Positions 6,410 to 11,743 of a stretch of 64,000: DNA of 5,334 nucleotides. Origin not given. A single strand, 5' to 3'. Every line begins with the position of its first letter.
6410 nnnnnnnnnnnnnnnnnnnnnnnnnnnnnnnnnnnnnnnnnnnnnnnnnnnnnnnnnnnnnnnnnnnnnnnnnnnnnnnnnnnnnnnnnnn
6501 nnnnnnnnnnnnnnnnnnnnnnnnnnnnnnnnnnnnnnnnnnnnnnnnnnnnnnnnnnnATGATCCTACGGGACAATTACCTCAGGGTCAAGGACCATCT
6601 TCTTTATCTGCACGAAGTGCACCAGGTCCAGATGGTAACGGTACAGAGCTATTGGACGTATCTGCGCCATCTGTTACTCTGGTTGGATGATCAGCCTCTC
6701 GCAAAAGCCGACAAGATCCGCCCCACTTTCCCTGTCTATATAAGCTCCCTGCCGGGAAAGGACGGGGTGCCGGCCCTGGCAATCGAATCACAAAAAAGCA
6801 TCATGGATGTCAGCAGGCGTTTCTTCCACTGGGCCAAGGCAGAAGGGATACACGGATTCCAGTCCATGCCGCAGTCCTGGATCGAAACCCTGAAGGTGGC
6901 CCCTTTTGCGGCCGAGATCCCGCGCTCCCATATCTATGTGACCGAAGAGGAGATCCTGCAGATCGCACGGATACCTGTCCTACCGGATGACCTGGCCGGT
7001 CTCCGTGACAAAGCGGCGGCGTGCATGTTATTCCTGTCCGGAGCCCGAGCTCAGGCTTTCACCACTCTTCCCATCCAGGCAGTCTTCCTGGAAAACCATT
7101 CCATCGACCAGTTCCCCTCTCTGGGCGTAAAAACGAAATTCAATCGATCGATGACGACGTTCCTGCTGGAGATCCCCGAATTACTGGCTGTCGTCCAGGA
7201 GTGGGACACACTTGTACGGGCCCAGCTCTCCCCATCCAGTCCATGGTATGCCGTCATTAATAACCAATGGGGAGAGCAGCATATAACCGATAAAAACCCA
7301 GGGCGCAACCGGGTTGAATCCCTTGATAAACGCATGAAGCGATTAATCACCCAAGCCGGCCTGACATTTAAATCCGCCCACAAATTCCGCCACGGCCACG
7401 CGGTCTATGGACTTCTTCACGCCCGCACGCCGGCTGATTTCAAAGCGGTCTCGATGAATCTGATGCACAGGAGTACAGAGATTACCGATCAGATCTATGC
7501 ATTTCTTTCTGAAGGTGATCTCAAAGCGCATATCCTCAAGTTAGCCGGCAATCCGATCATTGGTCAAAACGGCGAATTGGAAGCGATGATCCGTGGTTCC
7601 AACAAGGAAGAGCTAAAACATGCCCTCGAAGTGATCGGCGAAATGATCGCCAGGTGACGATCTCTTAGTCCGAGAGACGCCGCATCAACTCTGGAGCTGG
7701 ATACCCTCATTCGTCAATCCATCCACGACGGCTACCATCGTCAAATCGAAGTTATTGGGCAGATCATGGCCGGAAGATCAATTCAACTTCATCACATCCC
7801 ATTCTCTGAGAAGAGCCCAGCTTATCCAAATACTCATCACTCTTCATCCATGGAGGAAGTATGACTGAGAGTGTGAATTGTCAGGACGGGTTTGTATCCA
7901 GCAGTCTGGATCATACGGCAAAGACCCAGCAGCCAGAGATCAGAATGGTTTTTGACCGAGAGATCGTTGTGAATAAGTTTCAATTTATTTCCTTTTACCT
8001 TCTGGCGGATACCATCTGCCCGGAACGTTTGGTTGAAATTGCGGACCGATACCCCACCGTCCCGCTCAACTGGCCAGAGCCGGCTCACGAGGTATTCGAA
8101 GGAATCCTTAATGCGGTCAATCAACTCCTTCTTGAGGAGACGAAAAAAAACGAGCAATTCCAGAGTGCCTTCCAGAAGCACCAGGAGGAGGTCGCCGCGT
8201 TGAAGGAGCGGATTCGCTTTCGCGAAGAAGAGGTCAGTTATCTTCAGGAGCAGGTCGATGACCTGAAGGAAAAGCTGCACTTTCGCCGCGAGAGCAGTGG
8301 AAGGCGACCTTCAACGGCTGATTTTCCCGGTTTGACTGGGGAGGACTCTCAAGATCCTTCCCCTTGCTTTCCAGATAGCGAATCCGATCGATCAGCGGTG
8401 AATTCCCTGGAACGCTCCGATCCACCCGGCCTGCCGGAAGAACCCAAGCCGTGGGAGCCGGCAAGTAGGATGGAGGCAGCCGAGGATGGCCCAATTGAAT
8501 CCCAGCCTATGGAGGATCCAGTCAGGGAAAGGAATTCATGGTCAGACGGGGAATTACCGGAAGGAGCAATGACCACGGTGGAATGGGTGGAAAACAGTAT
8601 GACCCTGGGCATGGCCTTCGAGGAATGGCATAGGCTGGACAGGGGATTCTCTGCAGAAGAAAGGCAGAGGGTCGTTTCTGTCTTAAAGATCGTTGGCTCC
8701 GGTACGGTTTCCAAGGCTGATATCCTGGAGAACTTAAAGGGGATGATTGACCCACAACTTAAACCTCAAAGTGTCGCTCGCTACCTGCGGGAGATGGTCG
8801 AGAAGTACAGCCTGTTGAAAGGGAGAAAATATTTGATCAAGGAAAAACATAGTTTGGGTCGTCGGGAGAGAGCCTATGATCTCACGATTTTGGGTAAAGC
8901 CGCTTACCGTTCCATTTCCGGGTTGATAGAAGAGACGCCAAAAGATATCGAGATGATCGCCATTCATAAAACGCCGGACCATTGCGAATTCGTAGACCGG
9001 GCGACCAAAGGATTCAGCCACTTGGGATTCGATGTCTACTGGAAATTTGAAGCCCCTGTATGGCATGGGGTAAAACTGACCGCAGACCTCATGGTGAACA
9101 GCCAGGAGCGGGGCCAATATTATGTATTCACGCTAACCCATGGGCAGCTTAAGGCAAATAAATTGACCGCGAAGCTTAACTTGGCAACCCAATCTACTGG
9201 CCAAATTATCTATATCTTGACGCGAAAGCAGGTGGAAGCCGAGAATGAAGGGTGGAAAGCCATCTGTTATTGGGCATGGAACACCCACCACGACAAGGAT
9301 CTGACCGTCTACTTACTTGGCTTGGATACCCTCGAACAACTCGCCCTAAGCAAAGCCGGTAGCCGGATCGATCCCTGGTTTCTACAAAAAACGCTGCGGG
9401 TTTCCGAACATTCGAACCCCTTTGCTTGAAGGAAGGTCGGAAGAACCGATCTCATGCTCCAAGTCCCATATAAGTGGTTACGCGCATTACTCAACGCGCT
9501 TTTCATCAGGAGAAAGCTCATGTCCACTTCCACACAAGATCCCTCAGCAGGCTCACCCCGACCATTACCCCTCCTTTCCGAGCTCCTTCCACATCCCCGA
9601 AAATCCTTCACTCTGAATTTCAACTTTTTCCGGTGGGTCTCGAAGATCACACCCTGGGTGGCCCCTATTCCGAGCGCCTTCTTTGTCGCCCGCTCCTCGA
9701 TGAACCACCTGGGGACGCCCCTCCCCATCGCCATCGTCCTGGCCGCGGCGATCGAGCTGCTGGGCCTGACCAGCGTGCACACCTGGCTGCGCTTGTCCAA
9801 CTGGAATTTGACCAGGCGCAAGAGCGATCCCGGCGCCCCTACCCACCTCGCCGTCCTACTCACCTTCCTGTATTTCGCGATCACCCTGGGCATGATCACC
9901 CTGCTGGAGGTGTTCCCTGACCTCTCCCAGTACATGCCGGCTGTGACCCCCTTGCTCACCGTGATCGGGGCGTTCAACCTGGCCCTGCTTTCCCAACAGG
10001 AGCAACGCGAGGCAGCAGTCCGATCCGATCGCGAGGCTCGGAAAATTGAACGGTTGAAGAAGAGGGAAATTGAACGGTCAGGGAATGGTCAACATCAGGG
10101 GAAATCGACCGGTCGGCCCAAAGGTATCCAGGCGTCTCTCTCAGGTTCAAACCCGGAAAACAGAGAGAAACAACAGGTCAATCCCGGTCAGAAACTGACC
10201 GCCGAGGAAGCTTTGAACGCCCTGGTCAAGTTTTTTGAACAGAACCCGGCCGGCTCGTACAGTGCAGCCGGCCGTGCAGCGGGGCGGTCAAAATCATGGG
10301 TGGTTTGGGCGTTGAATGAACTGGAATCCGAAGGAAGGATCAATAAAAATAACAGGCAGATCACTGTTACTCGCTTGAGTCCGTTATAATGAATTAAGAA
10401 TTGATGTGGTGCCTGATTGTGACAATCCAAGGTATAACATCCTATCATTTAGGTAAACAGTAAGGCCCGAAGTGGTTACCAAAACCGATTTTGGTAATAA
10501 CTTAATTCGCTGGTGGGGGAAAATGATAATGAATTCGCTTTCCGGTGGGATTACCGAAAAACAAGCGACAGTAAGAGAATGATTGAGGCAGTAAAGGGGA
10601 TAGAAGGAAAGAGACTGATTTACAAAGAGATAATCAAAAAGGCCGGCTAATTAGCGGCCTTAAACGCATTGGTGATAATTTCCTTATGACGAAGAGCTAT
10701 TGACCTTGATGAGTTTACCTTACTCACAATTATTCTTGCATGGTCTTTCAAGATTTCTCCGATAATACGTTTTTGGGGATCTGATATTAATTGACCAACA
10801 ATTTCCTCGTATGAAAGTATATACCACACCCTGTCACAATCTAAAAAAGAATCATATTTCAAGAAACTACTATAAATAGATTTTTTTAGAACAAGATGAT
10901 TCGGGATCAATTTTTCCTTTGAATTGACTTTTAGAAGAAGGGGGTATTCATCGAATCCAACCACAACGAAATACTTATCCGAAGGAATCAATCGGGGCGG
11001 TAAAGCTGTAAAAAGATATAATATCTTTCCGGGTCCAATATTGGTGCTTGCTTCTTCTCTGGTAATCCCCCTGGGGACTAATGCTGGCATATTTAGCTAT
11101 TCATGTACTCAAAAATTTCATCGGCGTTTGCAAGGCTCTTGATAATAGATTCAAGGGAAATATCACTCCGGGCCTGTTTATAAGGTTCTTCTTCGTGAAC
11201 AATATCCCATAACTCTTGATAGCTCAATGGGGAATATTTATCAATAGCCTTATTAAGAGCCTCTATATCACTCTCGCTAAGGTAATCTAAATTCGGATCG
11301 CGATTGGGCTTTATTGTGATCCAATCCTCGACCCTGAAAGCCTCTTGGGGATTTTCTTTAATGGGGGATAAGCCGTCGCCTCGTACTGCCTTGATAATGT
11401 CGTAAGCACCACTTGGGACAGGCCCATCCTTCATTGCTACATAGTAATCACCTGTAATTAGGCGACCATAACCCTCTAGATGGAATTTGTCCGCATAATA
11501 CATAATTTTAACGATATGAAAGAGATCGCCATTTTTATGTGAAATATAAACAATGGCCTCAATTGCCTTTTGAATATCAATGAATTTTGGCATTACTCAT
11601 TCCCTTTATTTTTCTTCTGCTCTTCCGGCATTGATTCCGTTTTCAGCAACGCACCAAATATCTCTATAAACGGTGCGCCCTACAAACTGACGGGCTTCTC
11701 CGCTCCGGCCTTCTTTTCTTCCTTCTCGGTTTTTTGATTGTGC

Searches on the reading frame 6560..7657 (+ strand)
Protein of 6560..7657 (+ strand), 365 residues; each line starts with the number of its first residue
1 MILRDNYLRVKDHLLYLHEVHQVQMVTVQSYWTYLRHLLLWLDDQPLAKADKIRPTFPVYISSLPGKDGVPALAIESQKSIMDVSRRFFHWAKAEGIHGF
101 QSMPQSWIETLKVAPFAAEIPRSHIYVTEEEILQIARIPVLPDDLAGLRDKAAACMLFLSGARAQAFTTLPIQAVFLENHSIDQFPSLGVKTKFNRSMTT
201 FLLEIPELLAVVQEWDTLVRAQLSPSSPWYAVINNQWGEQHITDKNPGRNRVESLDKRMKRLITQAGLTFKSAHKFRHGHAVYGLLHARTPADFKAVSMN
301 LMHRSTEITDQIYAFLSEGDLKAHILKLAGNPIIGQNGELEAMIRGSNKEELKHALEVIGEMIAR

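Call 16: search_protein_families(library=pfam, proteins=[window:6560-7657:+], max_evalue=0.001)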
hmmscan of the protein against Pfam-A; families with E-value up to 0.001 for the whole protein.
window:6560-7657:+ (365 aa): 1 family
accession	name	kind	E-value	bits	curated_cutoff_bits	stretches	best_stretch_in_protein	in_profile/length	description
PF00589.27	Phage_integrase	-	3.9e-06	27.2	27.1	1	128-314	4-166/172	Phage integrase family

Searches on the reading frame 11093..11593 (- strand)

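Call 16: search_protein_families(library=pfam, proteins=[window:11093-11593:-], max_evalue=0.001)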
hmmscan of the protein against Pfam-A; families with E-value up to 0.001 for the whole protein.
window:11093-11593:- (166 aa): 1 family
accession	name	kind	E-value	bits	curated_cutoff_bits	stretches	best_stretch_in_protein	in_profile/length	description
PF13274.11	SocA_Panacea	-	7.1e-23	82.1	25.7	1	28-139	2-113/113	Antitoxin SocA-like, Panacea domain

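Call 51: search_protein_families(library=padloc, proteins=[window:11093-11593:-], max_evalue=0.001)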
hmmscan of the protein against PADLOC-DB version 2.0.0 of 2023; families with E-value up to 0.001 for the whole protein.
window:11093-11593:- (166 aa): 0 families
